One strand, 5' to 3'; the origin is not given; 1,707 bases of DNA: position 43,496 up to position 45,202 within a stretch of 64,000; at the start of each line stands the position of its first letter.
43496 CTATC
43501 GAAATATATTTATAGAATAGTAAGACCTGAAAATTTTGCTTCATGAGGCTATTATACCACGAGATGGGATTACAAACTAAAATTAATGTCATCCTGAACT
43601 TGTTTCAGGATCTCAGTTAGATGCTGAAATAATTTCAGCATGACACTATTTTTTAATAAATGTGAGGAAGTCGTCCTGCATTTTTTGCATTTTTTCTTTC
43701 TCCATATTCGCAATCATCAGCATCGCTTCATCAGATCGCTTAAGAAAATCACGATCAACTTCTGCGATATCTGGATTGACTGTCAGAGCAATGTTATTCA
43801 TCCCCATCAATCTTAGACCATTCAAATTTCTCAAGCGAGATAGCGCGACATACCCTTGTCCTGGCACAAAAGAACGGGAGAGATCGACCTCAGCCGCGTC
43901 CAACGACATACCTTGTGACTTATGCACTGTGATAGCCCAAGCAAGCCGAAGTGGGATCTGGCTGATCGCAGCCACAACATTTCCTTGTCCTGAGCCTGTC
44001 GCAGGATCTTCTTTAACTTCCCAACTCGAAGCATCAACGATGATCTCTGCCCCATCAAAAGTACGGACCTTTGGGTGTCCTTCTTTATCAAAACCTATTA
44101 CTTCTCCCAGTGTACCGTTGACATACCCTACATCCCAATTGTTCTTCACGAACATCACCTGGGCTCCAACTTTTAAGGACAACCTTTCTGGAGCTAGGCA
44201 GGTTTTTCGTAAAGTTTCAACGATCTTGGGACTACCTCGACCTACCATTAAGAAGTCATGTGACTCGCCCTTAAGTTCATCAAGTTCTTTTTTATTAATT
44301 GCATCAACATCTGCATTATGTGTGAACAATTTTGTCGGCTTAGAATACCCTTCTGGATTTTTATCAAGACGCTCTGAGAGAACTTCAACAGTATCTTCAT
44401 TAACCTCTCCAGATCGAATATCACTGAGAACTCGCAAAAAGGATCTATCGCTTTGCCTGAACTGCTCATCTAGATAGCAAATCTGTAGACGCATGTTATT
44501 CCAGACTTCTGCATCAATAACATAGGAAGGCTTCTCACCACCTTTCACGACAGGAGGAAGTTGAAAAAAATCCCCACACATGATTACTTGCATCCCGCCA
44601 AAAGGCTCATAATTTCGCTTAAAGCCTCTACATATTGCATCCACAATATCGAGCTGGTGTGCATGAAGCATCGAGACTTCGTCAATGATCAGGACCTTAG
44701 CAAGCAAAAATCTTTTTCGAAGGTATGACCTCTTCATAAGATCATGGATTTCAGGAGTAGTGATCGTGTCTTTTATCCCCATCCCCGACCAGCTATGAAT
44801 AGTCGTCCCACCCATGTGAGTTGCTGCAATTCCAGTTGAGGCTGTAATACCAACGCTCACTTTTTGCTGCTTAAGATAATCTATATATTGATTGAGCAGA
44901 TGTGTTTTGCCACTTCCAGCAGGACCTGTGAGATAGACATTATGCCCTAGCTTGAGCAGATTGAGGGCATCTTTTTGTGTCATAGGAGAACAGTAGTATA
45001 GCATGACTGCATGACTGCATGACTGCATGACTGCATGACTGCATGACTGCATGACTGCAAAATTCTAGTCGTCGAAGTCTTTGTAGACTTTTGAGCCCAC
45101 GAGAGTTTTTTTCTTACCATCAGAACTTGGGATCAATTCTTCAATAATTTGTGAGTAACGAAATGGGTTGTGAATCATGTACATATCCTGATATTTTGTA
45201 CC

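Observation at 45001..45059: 8-nt simple-sequence repeat covering the start of the Pif1-like helicase gene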

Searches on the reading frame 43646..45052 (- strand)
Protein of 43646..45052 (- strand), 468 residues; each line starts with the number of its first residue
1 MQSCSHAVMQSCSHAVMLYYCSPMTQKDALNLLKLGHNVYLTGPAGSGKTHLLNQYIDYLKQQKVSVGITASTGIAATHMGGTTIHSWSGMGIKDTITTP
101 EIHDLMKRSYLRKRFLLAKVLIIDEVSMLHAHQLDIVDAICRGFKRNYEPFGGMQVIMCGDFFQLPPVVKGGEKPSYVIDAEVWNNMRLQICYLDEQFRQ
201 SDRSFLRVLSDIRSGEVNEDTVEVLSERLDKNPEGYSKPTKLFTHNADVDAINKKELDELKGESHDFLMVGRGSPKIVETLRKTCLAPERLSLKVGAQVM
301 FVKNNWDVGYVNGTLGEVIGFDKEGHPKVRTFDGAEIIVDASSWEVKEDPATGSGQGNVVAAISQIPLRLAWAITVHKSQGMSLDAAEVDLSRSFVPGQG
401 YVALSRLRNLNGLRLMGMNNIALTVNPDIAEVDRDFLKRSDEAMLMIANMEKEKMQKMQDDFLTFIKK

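Call 8: search_protein_families(library=pfam, proteins=[window:43646-45052:-])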
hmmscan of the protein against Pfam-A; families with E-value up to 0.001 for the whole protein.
window:43646-45052:- (468 aa): 11 families
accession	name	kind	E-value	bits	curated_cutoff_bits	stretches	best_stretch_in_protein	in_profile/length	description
PF05970.20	PIF1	-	1e-37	130.3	25.9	1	34-220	20-220/223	PIF1-like helicase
PF13604.12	AAA_30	-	4.2e-15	56.4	27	1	26-224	6-179/191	AAA domain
PF13245.12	AAA_19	-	2.5e-14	54.1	25.1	1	26-169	1-133/134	AAA domain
PF21530.3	Pif1_2B_dom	-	8e-10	38.7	23.9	1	279-321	4-47/47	DNA helicase Pif1, 2B domain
PF13401.12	AAA_22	-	1.8e-06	28.7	27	1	39-160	8-122/130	AAA domain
PF02689.20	Herpes_Helicase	-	0.00011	20.9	27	0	373-422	732-782/808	Helicase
PF13191.12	AAA_16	-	0.00033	21.6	32.6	1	37-66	25-54/167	AAA ATPase domain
PF03266.21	NTPase_1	-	0.00034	20.9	23.9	0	38-68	1-31/168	NTPase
PF00437.27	T2SSE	-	0.00054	19.2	24.9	1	25-91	130-198/370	Type II/IV secretion system protein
PF13086.12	AAA_11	-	0.00062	20.1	27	0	33-65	14-53/257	AAA domain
PF00270.35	DEAD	-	0.00067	19.9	26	0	26-52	4-30/167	DEAD/DEAH box helicase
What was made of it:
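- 43646..44983 (-): pif1: a PIF1-family SF1B helicase of 445 aa starting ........, with Walker A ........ at 44926-44903. Pfam PIF1 E=1e-37 and Pif1_2B E=8e-10 (call 8).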

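Call 11: find_encoding_contigs(protein=window:43646-44983:-, flank=6000, max_places=10)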
Protein window:43646-44983:- (445 aa): no gene with exactly this product is on record in the collection.

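Call 12: find_encoding_contigs(protein=window:43646-45052:-, flank=6000, max_places=10)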
Protein window:43646-45052:- (468 aa): no gene with exactly this product is on record in the collection.
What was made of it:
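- Tried and rejected: Exact look-ups of the helicase, as both the 445-aa and 468-aa forms, found nothing (calls 11, 12).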

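Call 13: find_homologous_proteins(query=window:43646-45052:-)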
Query window:43646-45052:- (468 aa): 8000 proteins with E <= 0.001 among 8000 candidates; the best 120 are listed.
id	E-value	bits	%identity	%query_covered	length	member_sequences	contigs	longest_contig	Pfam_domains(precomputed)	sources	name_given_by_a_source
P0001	2.5e-273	925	91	95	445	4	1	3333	PF05970.21,PF13604.13,PF13245.13,PF13401.13,PF21530.4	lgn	-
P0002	7.9e-271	916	91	95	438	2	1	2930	PF05970.21,PF13604.13,PF13245.13,PF13401.13,PF21530.4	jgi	jgi:ATP-dependent exoDNAse (exonuclease V) alpha subunit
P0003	1.8e-268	909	91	95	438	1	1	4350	PF05970.21,PF13604.13,PF13245.13,PF13401.13,PF21530.4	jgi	-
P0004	8.9e-219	745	73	95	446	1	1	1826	PF05970.21,PF13604.13,PF13245.13,PF13401.13,PF21530.4,PF07728.21,PF20720.4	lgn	-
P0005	3.4e-206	703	69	95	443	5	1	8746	PF05970.21,PF13604.13,PF13245.13,PF13401.13,PF21530.4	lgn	-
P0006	2.2e-204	697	70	95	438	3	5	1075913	PF05970.21,PF13604.13,PF13245.13,PF13401.13,PF21530.4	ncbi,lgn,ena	ncbi:MAG: PIF1 family DEAD/DEAH box helicase [Patescibacteria group bacterium]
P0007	8.6e-204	695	69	95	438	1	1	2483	PF05970.21,PF13604.13,PF13245.13,PF13401.13,PF21530.4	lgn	-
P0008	7.4e-203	692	69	95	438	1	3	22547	PF05970.21,PF13604.13,PF13245.13,PF13401.13,PF21530.4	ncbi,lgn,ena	-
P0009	4.5e-200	683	69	95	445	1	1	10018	PF05970.21,PF13604.13,PF13245.13,PF13401.13,PF21530.4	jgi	jgi:ATP-dependent exoDNAse (exonuclease V) alpha subunit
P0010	5.3e-200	683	69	95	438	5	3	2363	PF05970.21,PF13604.13,PF13245.13,PF13401.13,PF21530.4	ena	-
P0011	1.6e-199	681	68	95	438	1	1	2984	PF05970.21,PF13604.13,PF13245.13,PF13401.13,PF21530.4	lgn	-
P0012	3.0e-199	680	68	95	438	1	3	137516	PF05970.21,PF13604.13,PF13245.13,PF13401.13,PF21530.4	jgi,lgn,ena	-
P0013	8.5e-199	679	69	95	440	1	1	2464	PF03266.22,PF05970.21,PF13604.13,PF13245.13,PF13401.13,PF21530.4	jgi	jgi:ATP-dependent exoDNAse (exonuclease V) alpha subunit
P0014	3.9e-198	677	68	95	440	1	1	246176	PF03266.22,PF05970.21,PF13604.13,PF13245.13,PF13401.13,PF21530.4,PF07728.21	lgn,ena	-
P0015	4.5e-198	676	67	95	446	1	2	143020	PF05970.21,PF13604.13,PF13245.13,PF13401.13,PF21530.4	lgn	-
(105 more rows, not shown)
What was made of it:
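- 43646..44983 (-): Homologues are Patescibacteria/Levybacteria PIF1 helicases (call 13).
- On PIF1-family SF1B helicase: Sources name the homologues PIF1 family helicase (call 13).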

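Call 15: find_encoding_contigs(protein=P0001, flank=6000)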
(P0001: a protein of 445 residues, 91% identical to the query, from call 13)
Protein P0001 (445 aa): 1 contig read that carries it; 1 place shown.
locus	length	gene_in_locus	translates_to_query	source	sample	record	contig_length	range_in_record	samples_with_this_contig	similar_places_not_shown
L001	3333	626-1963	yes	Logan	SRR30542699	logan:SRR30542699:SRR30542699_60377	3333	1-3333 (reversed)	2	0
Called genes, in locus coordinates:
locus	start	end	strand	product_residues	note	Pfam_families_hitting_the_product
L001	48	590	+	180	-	PF03703:bPH_2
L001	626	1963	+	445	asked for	PF05970:PIF1, PF13245:AAA_19, PF13401:AAA_22 (weak), PF13604:AAA_30, PF21530:Pif1_2B_dom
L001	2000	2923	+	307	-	PF17773:UPF0176_N, PF00581:Rhodanese, PF12368:Rhodanese_C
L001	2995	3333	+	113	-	?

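Call 16: find_encoding_contigs(protein=P0003, flank=6000)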
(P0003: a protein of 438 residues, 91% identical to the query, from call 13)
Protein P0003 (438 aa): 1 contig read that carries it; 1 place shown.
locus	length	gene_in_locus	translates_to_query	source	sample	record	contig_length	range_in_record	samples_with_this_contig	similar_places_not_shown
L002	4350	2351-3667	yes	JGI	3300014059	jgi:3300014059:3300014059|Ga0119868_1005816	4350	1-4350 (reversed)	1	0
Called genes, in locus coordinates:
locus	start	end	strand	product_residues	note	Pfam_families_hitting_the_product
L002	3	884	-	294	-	?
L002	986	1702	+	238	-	PF00929:RNase_T, PF01612:DNA_pol_A_exo1 (faint), PF20600:ExoX-like_C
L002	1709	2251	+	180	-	PF03703:bPH_2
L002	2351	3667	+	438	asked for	PF05970:PIF1, PF13245:AAA_19, PF13401:AAA_22 (weak), PF13604:AAA_30, PF21530:Pif1_2B_dom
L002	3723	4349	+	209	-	?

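Call 19: find_encoding_contigs(protein=P0002, flank=6000)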
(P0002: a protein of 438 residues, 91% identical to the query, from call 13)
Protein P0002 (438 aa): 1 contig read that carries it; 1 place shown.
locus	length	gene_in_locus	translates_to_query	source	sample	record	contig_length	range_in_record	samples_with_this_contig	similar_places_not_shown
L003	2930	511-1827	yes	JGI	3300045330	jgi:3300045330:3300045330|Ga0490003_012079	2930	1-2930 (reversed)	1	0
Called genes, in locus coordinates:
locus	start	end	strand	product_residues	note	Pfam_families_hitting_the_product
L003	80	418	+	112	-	PF03703:bPH_2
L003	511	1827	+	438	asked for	PF05970:PIF1, PF13245:AAA_19, PF13401:AAA_22 (weak), PF13604:AAA_30, PF21530:Pif1_2B_dom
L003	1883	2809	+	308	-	PF17773:UPF0176_N, PF00581:Rhodanese, PF12368:Rhodanese_C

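Call 30: find_related_loci(query=A1, collection=metagenome_contigs, flank=2000)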
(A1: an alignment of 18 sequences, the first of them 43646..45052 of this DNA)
Query A1 (468 aa) in metagenome_contigs; peptide patterns used: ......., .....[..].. (x = any residue, [..] = any of these).
600 stretches matched a pattern (row limit reached: there are more); 579 encode a relative of the query (tblastn E <= 1e-3); the best 80 are kept; 80 distinct loci.
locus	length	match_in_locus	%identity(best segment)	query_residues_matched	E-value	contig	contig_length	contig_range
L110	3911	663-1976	56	22-466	4e-168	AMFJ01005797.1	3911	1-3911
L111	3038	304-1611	55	24-466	1e-168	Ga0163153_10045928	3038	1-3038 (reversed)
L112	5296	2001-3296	56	24-466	1e-158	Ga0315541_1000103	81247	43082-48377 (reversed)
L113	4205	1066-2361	56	24-466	2e-163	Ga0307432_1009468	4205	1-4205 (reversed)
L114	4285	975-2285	55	20-463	5e-159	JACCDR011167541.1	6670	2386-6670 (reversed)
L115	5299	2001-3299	54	24-463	5e-158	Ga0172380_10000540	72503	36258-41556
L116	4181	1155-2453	53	24-463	3e-158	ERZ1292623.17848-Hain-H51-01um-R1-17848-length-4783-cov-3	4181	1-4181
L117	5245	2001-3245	54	24-442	6e-154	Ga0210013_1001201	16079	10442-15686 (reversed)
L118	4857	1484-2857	52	3-463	6e-154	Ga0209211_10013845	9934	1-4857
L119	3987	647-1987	52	11-466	2e-154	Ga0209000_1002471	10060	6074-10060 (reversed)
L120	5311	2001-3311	52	24-455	4e-152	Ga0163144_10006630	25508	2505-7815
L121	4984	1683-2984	53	24-463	8e-152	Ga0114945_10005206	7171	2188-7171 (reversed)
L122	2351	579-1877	53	24-463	1e-160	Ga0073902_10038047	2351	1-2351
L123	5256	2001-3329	52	19-463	2e-150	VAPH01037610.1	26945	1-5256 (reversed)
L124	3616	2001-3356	49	6-463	1e-151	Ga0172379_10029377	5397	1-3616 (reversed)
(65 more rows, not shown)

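Call 65: search_protein_families(library=padloc, proteins=[window:43646-44983:-], max_evalue=0.001)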
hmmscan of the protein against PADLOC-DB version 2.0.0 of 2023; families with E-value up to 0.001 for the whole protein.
window:43646-44983:- (445 aa): 12 families
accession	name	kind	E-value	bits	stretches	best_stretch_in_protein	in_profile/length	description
PDLC05065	PDC-S68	-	2e-16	57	2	5-148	612-748/1221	-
PDLC05064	PDC-S68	-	3.6e-15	52.8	1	18-147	705-826/1273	-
PDLC01734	typeIV_RecD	-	1.7e-14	51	1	16-194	357-520/763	RecD_0_IVD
PDLC04476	PDC-M16A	-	3.5e-13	46.8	1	18-300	30-327/691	-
PDLC01148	RecD_like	-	4.2e-13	46.4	1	17-359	332-645/719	RecD/Tra ATPase fused to N-terminal HHH domain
PDLC04475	PDC-M16A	-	5.4e-11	39.7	1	14-191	31-230/721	-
PDLC05066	PDC-S68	-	1.1e-08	31.5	1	18-148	598-724/1202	-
PDLC04474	PDC-M16A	-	3.1e-06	23.9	0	12-182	233-413/917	-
PDLC00185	HamB1|HamB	-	3.6e-06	23.1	0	3-41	147-186/871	DEAD-box helicase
PDLC04140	mad8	-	1.9e-05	22.3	1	10-59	24-76/314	mads_8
PDLC05035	PDC-S53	-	0.00026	17.2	0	341-363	811-833/900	-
PDLC04472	PDC-M16A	-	0.00037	16.9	0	17-56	244-283/930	-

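Call 66: search_protein_families(library=ncbifam, proteins=[window:43646-44983:-], max_evalue=0.001)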
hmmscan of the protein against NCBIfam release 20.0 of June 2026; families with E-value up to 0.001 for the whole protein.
window:43646-44983:- (445 aa): 8 families
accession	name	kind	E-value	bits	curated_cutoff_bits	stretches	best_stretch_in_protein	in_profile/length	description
TIGR01448.2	helicase_RecD2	equivalog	1.7e-22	79.4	500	1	3-359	321-651/713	SF1B family DNA helicase RecD2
TIGR02768.1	TraA_Ti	equivalog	2.4e-13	49.3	590.45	1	265-386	610-709/751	Ti-type conjugative transfer relaxase TraA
TIGR01447.1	recD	equivalog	4.6e-13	48.6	310.15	1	17-186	167-365/597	exodeoxyribonuclease V subunit alpha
NF010464.0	PRK13889.1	subfamily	2e-11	42.6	1015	1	272-387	603-696/992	conjugal transfer relaxase TraA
TIGR03420.1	DnaA_homol_Hda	equivalog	0.00038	20.1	194.8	1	12-44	37-69/226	DnaA regulatory inactivator Hda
NF038214.1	IS21_help_AAA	equivalog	0.00057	19.6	200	0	9-41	86-118/232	IS21-like element helper ATPase IstB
NF010341.0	PRK13768.1-3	equivalog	0.00076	19.2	355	0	15-44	4-33/257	GTPase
NF010402.0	PRK13826.1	subfamily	0.00096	17.1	1317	0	348-386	693-731/1102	Dtr system oriT relaxase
